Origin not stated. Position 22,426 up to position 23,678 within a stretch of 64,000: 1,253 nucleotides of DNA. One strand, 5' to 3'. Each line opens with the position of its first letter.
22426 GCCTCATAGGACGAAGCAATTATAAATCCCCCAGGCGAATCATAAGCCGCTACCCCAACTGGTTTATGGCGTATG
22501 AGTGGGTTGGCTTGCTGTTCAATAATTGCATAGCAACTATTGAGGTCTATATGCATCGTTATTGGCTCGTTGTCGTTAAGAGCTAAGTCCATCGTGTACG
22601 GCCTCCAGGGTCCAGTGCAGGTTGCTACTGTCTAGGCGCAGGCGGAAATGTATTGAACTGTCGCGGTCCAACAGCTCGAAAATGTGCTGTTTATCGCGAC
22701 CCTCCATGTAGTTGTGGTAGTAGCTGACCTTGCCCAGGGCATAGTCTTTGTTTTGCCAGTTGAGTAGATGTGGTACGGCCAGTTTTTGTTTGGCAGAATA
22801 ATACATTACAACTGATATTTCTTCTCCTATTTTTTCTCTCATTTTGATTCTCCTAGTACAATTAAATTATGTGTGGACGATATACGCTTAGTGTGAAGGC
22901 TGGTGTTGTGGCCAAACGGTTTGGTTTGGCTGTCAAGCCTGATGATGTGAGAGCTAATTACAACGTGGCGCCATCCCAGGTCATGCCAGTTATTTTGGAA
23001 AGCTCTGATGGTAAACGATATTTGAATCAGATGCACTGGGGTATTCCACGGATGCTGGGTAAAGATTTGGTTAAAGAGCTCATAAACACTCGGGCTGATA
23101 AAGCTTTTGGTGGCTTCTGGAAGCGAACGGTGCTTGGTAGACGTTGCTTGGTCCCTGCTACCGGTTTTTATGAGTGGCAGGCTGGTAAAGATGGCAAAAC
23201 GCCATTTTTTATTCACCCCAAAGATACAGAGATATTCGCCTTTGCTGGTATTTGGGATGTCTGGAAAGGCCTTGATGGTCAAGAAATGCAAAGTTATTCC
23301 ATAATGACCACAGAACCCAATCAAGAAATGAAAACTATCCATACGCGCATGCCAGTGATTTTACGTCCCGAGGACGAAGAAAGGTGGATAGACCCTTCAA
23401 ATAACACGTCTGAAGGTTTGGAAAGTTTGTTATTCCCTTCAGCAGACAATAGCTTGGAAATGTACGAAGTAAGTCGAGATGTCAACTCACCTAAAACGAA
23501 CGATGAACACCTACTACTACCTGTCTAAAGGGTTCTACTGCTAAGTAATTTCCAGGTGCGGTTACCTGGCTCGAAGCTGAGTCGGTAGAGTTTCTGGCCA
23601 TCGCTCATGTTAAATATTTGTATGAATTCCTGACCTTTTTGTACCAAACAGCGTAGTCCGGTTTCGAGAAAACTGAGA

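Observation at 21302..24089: Apparently higher-GC damage-tolerance island (Y-family polymerase, SRAP, two small ORFs) wedged upstream of purH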

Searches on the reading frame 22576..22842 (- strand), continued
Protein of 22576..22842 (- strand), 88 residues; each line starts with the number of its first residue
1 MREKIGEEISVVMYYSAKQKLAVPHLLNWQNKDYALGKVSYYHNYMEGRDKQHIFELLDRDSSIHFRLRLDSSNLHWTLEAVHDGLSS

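Call 53: search_protein_families(library=pfam, proteins=[P0340, P0376, P0266, P0269, P0354, P0246, P0250, P0252, P0254, P0256], max_evalue=1)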
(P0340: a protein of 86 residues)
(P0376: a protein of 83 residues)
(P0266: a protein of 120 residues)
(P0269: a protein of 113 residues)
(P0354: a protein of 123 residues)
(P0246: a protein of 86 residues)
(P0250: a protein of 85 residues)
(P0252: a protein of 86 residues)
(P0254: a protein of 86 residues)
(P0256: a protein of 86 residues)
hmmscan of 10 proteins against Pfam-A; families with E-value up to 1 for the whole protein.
P0340 (86 aa): 0 families

P0376 (83 aa): 1 family
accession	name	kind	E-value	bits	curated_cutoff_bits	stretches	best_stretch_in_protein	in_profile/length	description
PF20114.4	DUF6504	-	0.078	13.7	24.2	1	1-40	1-46/103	Domain of unknown function (DUF6504)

P0266 (120 aa): 0 families

P0269 (113 aa): 0 families

P0354 (123 aa): 1 family
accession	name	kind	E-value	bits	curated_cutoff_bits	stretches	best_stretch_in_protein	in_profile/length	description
PF20114.4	DUF6504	-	0.014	16.1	24.2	1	57-88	23-55/103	Domain of unknown function (DUF6504)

P0246 (86 aa): 0 families

P0250 (85 aa): 0 families

P0252 (86 aa): 0 families

P0254 (86 aa): 2 families
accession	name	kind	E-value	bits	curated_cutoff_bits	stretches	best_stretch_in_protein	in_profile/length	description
PF19260.4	DUF5903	-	0.022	15.2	25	1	29-62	34-68/129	Family of unknown function (DUF5903)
PF05979.17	DUF896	-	0.048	14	24.2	1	2-28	38-64/64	Bacterial protein of unknown function (DUF896)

P0256 (86 aa): 1 family
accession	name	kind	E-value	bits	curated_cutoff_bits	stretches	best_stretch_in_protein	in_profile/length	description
PF20114.4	DUF6504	-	0.076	13.7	24.2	1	2-39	3-42/103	Domain of unknown function (DUF6504)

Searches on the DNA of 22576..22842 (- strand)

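Call 102: search_rna_families(sources=[L011, L016, L017, L018, L030, L035, L038, L060, L121], threshold=gathering)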
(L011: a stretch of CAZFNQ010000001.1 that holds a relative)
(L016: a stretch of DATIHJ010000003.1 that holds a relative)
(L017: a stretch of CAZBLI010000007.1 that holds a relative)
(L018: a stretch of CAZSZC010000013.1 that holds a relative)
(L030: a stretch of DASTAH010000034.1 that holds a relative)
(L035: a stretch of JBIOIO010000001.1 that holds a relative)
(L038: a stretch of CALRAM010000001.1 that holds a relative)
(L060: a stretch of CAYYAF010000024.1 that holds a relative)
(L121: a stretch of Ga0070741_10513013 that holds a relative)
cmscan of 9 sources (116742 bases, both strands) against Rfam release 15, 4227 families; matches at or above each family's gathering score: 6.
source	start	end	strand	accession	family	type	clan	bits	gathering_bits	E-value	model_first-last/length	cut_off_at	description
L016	7269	7342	-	RF00005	tRNA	Gene; tRNA;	CL00001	65.4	29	1.1e-11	1-71/71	no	tRNA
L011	9994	10065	-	RF00005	tRNA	Gene; tRNA;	CL00001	63.5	29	3.5e-11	1-71/71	no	tRNA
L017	10050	10121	-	RF00005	tRNA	Gene; tRNA;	CL00001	62.7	29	5.8e-11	1-71/71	no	tRNA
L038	9513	9584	-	RF00005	tRNA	Gene; tRNA;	CL00001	60.4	29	2.5e-10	1-71/71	no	tRNA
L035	13367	13438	-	RF00005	tRNA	Gene; tRNA;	CL00001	57.4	29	1.7e-09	1-71/71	no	tRNA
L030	11256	11329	+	RF00005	tRNA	Gene; tRNA;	CL00001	54.3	29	1.2e-08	1-71/71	no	tRNA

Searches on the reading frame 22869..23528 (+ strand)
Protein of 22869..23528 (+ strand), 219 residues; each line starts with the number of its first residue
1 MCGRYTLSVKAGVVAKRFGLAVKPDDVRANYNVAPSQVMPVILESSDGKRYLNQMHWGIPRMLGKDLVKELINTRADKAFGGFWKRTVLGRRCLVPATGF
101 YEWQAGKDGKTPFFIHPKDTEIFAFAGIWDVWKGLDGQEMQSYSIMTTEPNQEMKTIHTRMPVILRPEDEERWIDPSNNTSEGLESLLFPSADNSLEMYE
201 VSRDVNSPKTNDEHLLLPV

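Call 3: search_protein_families(library=pfam, proteins=[window:22869-23528:+], max_evalue=1)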
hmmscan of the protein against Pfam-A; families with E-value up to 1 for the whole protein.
window:22869-23528:+ (219 aa): 1 family
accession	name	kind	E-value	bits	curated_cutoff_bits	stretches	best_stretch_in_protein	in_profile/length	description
PF02586.19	SRAP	-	2.3e-64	217.3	27.1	1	1-208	1-214/214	SOS response associated peptidase (SRAP)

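Call 23: search_protein_families(library=ncbifam, proteins=[window:22869-23528:+], max_evalue=1)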
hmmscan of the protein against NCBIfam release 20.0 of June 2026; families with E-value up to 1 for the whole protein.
window:22869-23528:+ (219 aa): 1 family
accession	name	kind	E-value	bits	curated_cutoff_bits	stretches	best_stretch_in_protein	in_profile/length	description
NF007413.0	PRK09951.1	subfamily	1.7e-17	63.6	349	1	20-218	26-221/222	hypothetical protein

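Call 24: search_protein_families(library=phrogs, proteins=[window:22869-23528:+], max_evalue=1)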
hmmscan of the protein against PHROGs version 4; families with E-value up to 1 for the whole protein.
window:22869-23528:+ (219 aa): 2 families
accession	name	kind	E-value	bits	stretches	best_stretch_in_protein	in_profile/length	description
phrog_1599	-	unknown function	7.1e-58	196.7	1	1-216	1-222/225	-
phrog_20165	-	unknown function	4e-05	24.5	1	145-209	2-67/78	-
